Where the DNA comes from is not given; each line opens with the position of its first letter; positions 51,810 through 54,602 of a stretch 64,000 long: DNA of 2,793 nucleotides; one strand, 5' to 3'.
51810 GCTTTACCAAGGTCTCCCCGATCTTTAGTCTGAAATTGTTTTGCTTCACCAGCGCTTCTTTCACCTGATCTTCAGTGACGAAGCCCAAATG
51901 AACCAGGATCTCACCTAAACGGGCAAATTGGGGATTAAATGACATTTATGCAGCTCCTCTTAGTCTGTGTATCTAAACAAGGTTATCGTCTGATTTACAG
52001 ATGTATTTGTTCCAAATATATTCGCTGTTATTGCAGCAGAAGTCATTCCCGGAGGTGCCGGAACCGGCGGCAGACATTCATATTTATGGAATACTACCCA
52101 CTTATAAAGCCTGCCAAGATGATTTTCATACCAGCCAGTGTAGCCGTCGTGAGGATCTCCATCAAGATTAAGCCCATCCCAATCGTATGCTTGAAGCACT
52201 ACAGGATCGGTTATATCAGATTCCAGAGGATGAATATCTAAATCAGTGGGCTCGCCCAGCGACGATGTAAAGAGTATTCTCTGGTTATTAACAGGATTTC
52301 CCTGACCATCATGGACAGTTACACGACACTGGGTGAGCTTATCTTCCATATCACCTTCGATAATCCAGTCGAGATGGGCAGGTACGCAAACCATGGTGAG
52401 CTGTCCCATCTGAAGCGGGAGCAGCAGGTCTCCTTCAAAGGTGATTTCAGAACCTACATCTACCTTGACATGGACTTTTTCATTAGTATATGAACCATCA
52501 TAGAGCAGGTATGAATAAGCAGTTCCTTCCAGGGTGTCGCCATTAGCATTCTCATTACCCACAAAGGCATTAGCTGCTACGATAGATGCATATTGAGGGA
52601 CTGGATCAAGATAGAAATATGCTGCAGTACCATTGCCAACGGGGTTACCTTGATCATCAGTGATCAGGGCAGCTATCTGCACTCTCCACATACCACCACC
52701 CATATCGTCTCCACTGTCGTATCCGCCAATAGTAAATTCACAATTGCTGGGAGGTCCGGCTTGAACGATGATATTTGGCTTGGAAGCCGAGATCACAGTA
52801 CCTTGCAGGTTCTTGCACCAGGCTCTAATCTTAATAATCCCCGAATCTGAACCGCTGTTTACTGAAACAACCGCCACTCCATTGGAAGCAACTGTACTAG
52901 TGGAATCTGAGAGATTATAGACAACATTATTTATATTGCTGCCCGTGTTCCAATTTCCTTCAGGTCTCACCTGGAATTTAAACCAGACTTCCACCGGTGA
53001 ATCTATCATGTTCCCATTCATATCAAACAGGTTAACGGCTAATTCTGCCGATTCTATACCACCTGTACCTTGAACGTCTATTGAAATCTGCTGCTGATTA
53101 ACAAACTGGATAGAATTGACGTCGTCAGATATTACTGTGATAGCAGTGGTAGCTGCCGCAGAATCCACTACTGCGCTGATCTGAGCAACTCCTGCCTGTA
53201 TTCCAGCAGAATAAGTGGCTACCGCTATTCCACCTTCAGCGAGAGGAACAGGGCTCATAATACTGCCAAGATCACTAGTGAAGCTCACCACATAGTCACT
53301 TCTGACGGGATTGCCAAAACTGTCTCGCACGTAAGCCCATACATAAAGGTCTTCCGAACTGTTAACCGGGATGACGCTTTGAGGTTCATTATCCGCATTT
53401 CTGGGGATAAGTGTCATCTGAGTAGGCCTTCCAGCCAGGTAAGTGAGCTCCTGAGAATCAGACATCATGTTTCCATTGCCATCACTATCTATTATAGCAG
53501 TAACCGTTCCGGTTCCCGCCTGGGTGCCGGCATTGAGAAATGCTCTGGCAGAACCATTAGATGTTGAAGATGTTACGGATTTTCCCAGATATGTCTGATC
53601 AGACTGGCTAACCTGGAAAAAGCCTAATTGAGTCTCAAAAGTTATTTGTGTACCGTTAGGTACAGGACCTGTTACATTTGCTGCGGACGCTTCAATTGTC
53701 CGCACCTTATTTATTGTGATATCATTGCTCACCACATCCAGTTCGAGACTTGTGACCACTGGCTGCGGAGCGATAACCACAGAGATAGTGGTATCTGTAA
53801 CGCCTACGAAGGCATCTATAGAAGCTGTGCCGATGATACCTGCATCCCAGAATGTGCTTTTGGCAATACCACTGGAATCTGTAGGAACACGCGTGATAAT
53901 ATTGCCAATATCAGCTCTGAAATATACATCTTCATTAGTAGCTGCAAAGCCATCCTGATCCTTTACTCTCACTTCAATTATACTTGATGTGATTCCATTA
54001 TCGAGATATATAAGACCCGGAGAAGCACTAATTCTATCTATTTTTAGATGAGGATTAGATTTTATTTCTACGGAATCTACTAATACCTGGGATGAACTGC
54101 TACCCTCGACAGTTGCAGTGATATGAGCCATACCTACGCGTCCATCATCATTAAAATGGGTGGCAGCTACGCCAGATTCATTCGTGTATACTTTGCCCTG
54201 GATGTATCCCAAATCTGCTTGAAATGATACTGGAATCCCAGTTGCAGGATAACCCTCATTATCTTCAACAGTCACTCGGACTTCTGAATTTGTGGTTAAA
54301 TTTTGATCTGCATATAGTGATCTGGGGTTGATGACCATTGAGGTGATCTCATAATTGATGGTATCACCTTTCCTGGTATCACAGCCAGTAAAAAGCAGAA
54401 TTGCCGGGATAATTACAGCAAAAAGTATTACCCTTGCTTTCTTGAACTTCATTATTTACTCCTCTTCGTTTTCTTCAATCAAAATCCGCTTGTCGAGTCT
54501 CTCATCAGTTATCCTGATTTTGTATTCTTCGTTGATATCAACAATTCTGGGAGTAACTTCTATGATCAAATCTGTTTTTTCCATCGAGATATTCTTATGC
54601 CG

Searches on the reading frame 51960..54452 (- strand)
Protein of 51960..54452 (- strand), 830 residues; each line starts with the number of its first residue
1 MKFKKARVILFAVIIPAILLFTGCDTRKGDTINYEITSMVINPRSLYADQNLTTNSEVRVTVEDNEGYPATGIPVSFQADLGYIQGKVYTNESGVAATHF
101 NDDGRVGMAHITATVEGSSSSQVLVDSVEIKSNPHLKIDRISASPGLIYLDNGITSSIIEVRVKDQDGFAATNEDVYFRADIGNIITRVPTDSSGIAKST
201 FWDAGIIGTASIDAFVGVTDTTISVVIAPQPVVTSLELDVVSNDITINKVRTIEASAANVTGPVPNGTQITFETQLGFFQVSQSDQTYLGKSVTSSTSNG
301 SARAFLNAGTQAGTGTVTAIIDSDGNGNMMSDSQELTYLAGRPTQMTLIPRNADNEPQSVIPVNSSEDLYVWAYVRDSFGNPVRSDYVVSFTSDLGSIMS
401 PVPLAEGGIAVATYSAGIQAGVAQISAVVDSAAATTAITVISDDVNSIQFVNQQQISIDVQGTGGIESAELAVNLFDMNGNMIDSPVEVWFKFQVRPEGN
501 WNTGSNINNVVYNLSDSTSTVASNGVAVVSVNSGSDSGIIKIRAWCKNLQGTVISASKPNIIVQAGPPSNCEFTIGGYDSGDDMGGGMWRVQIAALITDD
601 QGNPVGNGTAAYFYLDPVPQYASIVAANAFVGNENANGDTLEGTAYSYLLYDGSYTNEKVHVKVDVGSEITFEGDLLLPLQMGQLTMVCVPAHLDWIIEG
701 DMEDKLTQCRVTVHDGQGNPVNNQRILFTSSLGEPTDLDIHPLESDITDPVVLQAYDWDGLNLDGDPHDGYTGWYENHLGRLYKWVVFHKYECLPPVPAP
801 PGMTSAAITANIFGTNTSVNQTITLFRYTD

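Call 39: search_protein_families(library=pfam, proteins=[window:51960-54452:-], max_evalue=0.1)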
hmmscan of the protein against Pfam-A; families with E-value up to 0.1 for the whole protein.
window:51960-54452:- (830 aa): 4 families
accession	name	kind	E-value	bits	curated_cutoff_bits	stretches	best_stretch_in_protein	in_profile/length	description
PF09134.16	Invasin_D3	-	8.4e-27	94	33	4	38-121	6-88/98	Invasin, domain 3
PF02369.22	Big_1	-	4.4e-23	81.6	34.9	4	53-123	16-88/93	Bacterial Ig-like domain (group 1)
PF18565.7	Glyco_hydro2_C5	-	3.4e-06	27.3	32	1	467-553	16-101/103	Glycoside hydrolase family 2 C-terminal domain 5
PF17789.7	MG4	-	0.00012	22.6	24.7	1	58-116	18-76/95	Macroglobulin domain MG4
